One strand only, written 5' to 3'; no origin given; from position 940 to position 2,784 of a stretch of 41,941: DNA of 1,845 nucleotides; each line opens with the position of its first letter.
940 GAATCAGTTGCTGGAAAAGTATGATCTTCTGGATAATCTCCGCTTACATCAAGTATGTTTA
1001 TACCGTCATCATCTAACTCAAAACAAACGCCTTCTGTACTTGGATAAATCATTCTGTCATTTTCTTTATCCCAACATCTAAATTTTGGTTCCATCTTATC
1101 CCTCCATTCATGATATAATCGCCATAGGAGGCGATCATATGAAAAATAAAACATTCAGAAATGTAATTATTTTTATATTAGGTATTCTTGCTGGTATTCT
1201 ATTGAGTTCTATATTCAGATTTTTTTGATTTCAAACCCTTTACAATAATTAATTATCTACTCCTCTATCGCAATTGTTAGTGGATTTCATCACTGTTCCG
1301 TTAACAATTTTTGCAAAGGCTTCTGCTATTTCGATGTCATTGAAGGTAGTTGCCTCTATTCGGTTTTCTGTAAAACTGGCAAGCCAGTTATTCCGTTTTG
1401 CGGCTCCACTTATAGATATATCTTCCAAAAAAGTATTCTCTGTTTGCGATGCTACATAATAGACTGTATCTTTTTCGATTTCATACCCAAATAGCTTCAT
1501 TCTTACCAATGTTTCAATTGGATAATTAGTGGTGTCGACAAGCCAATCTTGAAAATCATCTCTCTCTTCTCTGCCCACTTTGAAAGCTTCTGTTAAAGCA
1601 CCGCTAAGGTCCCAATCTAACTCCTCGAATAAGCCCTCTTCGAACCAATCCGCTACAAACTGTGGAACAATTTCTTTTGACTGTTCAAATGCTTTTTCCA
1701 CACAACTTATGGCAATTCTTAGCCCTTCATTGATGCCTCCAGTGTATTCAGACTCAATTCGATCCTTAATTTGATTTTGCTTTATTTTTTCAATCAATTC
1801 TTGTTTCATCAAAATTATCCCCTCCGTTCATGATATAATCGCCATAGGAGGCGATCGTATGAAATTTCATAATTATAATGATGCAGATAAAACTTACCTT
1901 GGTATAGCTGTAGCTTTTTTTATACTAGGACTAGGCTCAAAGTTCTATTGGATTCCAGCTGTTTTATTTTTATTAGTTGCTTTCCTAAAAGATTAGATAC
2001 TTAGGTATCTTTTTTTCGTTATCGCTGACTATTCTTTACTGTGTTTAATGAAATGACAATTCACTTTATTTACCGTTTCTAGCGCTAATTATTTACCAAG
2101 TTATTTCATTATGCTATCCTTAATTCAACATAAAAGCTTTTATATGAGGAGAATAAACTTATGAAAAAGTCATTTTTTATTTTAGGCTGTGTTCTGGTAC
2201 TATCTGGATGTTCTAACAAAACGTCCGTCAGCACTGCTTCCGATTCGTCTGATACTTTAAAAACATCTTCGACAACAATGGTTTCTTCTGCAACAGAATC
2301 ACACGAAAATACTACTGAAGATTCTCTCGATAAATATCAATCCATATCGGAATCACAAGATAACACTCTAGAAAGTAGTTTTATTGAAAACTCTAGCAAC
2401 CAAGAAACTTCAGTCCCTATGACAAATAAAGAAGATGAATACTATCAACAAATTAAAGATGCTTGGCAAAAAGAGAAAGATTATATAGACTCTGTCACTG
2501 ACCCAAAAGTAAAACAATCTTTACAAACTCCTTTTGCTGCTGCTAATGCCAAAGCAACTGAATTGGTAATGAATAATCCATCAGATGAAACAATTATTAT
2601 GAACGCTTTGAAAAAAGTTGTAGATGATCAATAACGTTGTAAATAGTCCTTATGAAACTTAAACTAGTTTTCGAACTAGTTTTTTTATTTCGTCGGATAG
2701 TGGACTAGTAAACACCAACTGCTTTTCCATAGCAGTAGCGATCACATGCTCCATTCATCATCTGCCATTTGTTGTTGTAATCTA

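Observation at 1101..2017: Duplicated 44-bp promoter/5'UTR module driving two tiny hydrophobic peptide genes, antisense within the early operon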

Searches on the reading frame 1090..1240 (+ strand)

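Call 17: search_protein_families(library=pfam, proteins=[L002:3049-3309:+], max_evalue=1)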
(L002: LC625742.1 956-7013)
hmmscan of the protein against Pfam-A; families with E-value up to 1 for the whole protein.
L002:3049-3309:+ (86 aa): 2 families
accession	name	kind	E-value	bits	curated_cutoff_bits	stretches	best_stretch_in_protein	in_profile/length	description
PF25050.1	TARBP1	-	0.17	11.7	27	1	5-82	54-124/220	TARBP1 domain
PF13362.12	Toprim_3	-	0.18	12.7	27.2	1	7-41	56-91/95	Toprim domain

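Call 24: search_protein_families(library=phrogs, proteins=[L002:3049-3309:+], max_evalue=1)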
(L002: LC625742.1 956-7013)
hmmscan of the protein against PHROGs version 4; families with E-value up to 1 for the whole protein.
L002:3049-3309:+ (86 aa): 0 families

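Call 25: search_protein_families(library=padloc, proteins=[L002:3049-3309:+], max_evalue=1)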
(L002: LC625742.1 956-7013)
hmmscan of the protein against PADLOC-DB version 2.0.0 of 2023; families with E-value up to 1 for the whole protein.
L002:3049-3309:+ (86 aa): 0 families

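Call 65: search_protein_families(library=ncbifam, proteins=[L002:3049-3309:+], max_evalue=1)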
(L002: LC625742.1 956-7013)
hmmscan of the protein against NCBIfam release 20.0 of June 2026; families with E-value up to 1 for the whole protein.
L002:3049-3309:+ (86 aa): 0 families

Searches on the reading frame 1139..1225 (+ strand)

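Call 17: search_protein_families(library=pfam, proteins=[window:1139-1225:+], max_evalue=1)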
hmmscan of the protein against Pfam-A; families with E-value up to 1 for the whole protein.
seq(29 aa): 0 families

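Call 24: search_protein_families(library=phrogs, proteins=[window:1139-1225:+], max_evalue=1)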
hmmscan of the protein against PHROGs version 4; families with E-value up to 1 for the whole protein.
seq(29 aa): 5 families
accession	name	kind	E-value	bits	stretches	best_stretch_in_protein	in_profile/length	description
phrog_6447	-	moron, auxiliary metabolic gene and host takeover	0.049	14.7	1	6-21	2-17/81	membrane protein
phrog_15309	-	unknown function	0.063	14.3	1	8-27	3-23/74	-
phrog_13280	-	unknown function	0.31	12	1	9-25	13-29/67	-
phrog_10597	-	unknown function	0.44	11.5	1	9-22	14-27/59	-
phrog_937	-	other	0.48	11.8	1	2-27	87-112/115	hemolysin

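Call 25: search_protein_families(library=padloc, proteins=[window:1139-1225:+], max_evalue=1)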
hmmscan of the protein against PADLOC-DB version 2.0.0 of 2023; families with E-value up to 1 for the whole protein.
seq(29 aa): 0 families

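Call 65: search_protein_families(library=ncbifam, proteins=[window:1139-1225:+], max_evalue=1)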
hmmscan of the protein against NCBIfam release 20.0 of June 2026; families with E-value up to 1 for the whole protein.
seq(29 aa): 1 family
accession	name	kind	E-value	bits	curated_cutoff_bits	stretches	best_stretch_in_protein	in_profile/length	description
NF033880.1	Prli42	equivalog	0.052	13.3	27.5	1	1-25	1-23/31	stressosome-associated protein Prli42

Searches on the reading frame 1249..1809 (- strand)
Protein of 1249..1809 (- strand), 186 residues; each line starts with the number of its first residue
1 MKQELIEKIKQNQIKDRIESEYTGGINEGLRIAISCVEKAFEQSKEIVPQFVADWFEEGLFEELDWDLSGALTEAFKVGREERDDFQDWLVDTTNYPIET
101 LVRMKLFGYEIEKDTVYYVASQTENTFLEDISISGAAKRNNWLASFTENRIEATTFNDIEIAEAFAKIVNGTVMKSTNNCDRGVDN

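Call 17: search_protein_families(library=pfam, proteins=[window:1249-1809:-], max_evalue=1)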
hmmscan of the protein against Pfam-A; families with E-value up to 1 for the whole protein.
window:1249-1809:- (186 aa): 3 families
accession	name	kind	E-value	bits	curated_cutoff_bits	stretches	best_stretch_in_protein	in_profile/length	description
PF07852.16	DUF1642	-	4.2e-15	56.9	27.8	1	44-160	2-122/138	Protein of unknown function (DUF1642)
PF16546.10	SGTA_dimer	-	0.0061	16.8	26.8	1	27-50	27-50/67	Homodimerisation domain of SGTA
PF05137.18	PilN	-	0.18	12.3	22.8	1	130-168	25-63/78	Fimbrial assembly protein (PilN)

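Call 24: search_protein_families(library=phrogs, proteins=[window:1249-1809:-], max_evalue=1)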
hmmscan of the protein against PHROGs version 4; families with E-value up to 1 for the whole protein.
window:1249-1809:- (186 aa): 5 families
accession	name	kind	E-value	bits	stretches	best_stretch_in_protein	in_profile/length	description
phrog_121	-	unknown function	2.1e-19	71.1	1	2-165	50-211/297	-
phrog_10997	-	unknown function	8.1e-05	23.5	1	43-146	30-129/160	-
phrog_2409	-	unknown function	0.0015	19.7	1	109-179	60-128/133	-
phrog_26712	-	unknown function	0.13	13.6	1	148-177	30-56/83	-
phrog_9792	-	unknown function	0.22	12.6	1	138-177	27-60/67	-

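Call 65: search_protein_families(library=ncbifam, proteins=[window:1249-1809:-], max_evalue=1)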
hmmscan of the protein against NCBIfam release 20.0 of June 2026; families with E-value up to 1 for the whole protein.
window:1249-1809:- (186 aa): 0 families

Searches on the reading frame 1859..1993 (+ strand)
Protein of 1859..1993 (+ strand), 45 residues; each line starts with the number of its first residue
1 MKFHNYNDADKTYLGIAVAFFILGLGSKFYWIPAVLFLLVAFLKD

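Call 17: search_protein_families(library=pfam, proteins=[window:1859-1993:+], max_evalue=1)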
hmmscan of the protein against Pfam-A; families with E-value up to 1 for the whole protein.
seq(45 aa): 0 families

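Call 24: search_protein_families(library=phrogs, proteins=[window:1859-1993:+], max_evalue=1)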
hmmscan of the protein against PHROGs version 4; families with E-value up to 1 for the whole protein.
seq(45 aa): 0 families

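Call 25: search_protein_families(library=padloc, proteins=[window:1859-1993:+], max_evalue=1)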
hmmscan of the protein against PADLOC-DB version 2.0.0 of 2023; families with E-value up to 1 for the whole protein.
seq(45 aa): 0 families

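Call 37: find_homologous_proteins(query=window:1859-1993:+, max_evalue=0.1)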
Query seq(45 aa) (45 aa): 5 proteins with E <= 0.1 among 5 candidates.
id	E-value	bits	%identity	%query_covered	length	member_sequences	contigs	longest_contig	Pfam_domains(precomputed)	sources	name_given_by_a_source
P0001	4.4e-22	93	100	100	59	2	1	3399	-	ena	-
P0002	6.2e-22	93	98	100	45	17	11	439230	-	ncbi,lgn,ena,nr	ncbi:hypothetical protein [Enterococcus casseliflavus]|nr:hypothetical protein [Enterococcus casseli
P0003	8.2e-22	92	98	100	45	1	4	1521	-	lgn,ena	-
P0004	5.1e-18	81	84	100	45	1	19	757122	-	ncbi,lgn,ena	ncbi:hypothetical protein ACFC9A_01600 [Enterococcus casseliflavus]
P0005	2.0e-16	76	78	100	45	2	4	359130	-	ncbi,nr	ncbi:hypothetical protein [Enterococcus gallinarum]|nr:hypothetical protein [Enterococcus gallinarum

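Call 65: search_protein_families(library=ncbifam, proteins=[window:1859-1993:+], max_evalue=1)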
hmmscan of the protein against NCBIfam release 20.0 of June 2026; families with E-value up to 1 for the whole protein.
seq(45 aa): 0 families

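Call 73: find_encoding_contigs(protein=P0002, flank=6000, max_places=8)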
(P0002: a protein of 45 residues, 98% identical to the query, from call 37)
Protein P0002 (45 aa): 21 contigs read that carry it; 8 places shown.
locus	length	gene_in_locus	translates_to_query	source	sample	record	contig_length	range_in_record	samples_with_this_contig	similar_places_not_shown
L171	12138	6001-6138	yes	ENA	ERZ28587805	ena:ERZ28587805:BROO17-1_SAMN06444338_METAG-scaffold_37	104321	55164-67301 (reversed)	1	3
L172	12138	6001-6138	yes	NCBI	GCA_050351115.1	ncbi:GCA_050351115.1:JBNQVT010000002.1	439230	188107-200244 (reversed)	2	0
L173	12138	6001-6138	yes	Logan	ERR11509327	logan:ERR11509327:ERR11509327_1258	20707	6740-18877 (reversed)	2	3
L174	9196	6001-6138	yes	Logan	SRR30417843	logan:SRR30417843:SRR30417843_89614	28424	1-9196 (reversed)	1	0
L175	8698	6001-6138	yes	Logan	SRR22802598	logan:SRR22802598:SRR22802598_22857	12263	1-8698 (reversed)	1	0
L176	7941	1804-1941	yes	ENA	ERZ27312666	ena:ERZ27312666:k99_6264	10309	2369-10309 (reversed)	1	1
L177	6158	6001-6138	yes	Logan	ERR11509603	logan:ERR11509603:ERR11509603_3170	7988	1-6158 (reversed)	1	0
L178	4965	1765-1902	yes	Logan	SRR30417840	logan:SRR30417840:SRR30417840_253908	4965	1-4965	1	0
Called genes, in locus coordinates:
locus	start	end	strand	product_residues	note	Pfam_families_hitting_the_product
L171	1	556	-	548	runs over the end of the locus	PF03354:TerL_ATPase, PF20441:TerL_nuclease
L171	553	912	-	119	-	-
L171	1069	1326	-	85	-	-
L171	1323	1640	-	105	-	-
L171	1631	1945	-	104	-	PF01844:HNH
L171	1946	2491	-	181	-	-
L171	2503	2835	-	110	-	-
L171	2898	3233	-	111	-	-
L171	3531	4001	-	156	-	-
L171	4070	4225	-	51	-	-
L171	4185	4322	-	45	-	-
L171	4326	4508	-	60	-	-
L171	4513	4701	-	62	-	-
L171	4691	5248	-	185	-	PF09643:YopX (weak)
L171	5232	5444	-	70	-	-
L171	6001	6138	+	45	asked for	-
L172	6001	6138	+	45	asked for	-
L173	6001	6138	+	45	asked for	-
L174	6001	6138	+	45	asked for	-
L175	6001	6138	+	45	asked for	-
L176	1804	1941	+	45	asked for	-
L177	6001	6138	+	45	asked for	-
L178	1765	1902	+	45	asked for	-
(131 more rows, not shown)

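Call 77: predict_structure(alignment_id=A2)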
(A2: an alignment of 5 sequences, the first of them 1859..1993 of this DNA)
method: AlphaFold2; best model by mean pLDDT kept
length: 45 residues; sequences in the alignment: 5
mean_pLDDT: 79.1   pTM: 0.38
mean pLDDT of the five models: 79.1, 72.2, 69.2, 67.7, 66.9
residues with pLDDT >= 90: 6; 70-90: 32; 50-70: 7; < 50: 0
segments of 3 or more residues with pLDDT < 50: none
pLDDT, mean of each block of 10 residues (from residue 1): 65 85 76 86 86
secondary structure, 60 per line:
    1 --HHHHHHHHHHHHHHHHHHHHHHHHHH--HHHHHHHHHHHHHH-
elements in order: H3-28 H31-44

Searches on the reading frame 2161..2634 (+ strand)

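Call 17: search_protein_families(library=pfam, proteins=[window:2161-2634:+], max_evalue=1)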
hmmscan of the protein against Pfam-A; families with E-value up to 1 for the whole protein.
window:2161-2634:+ (157 aa): 6 families
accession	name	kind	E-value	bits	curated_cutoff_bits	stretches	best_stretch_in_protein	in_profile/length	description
PF08139.17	LPAM_1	-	9.9e-05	23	20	1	1-18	1-18/18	Prokaryotic membrane lipoprotein lipid attachment site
PF24381.1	DUF7537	-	0.001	19.1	31.7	1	8-97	7-96/258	Family of unknown function (DUF7537)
PF20404.3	DUF6694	-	0.003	18.4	24.3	1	7-76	5-72/102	Family of unknown function (DUF6694)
PF25616.1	PhiKZ_gp35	-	0.0063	16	35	1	21-124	23-126/271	Bacteriophage PhiKZ capsid decoration protein gp35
PF12729.13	4HB_MCP_1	-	0.0089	16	27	1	4-111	11-127/181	Four helix bundle sensory module for signal transduction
PF21827.1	New_glue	-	0.09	13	31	1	5-58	9-58/94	New glue protein family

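Call 24: search_protein_families(library=phrogs, proteins=[window:2161-2634:+], max_evalue=1)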
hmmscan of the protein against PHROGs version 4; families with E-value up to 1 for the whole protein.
window:2161-2634:+ (157 aa): 13 families
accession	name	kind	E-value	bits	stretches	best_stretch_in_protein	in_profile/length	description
phrog_5610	-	unknown function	0.0017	18.9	1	1-42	1-39/316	-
phrog_1119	-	moron, auxiliary metabolic gene and host takeover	0.0046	18.3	1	1-23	1-25/78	Cor superinfection exclusion protein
phrog_25388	-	head and packaging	0.019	15.2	1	21-124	23-126/271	virion structural protein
phrog_8801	-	unknown function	0.02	16.5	1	1-54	1-52/94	-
phrog_3727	-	unknown function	0.055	14.3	1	1-92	1-87/209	-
phrog_902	-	unknown function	0.059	14.7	1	1-83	8-72/118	-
phrog_14435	-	unknown function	0.072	14.3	1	1-57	1-58/128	-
phrog_2316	-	unknown function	0.079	13.7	1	1-66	1-71/191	-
phrog_456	-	lysis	0.13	13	1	2-23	11-32/102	Rz-like spanin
phrog_16495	-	lysis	0.21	13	1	4-42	3-42/82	Rz-like spanin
phrog_5293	-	unknown function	0.37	11.8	1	88-123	17-53/70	-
phrog_7420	-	unknown function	0.4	12.3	0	1-47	1-45/92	-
phrog_1804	-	lysis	0.62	10.9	0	2-73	3-74/136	Rz-like spanin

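Call 25: search_protein_families(library=padloc, proteins=[window:2161-2634:+], max_evalue=1)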
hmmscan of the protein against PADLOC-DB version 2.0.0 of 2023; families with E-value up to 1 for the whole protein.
window:2161-2634:+ (157 aa): 0 families

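Call 65: search_protein_families(library=ncbifam, proteins=[window:2161-2634:+], max_evalue=1)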
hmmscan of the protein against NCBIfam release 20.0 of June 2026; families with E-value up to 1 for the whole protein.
window:2161-2634:+ (157 aa): 11 families
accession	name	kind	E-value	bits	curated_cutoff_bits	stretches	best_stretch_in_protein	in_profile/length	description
NF008518.1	PRK11443.1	equivalog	0.0026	17.7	124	1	1-107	1-115/124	lipoprotein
NF041193.1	lipo_SP0191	subfamily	0.0043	17.1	75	1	1-52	1-53/190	SP0191 family lipoprotein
NF033216.1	lipo_YgdI_YgdR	subfamily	0.026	14.4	42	1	5-28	7-30/71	YgdI/YgdR family lipoprotein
NF046038.1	NGK_0946_fam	subfamily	0.057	13.9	45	1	1-39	1-37/102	NGK_0946 family protein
NF041428.1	TrsH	subfamily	0.084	13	150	1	1-89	1-88/149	TrsH/TraH family protein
NF040519.1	Sbal_3080_fam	subfamily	0.11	12.8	80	1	7-61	2-56/136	Sbal_3080 family lipoprotein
NF047847.2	SS_mature_LptM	equivalog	0.19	11.8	27.7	1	1-17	1-20/31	LPS translocon maturation chaperone LptM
NF042930.1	EF0163_fam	equivalog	0.64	9.5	65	1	7-80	6-80/165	EF0163 family protein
NF053819.1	EF0750_LPXTG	subfamily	0.65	10.5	47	0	1-89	1-77/105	EF2685/EF0750 family sortase-dependent surface protein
NF038346.1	FtsX_actino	exception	0.91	8.8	250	1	52-123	66-137/308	permease-like cell division protein FtsX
NF050142.1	PG1828_fam_lipo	equivalog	0.96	10.2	50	1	1-52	1-52/59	PG1828 family lipoprotein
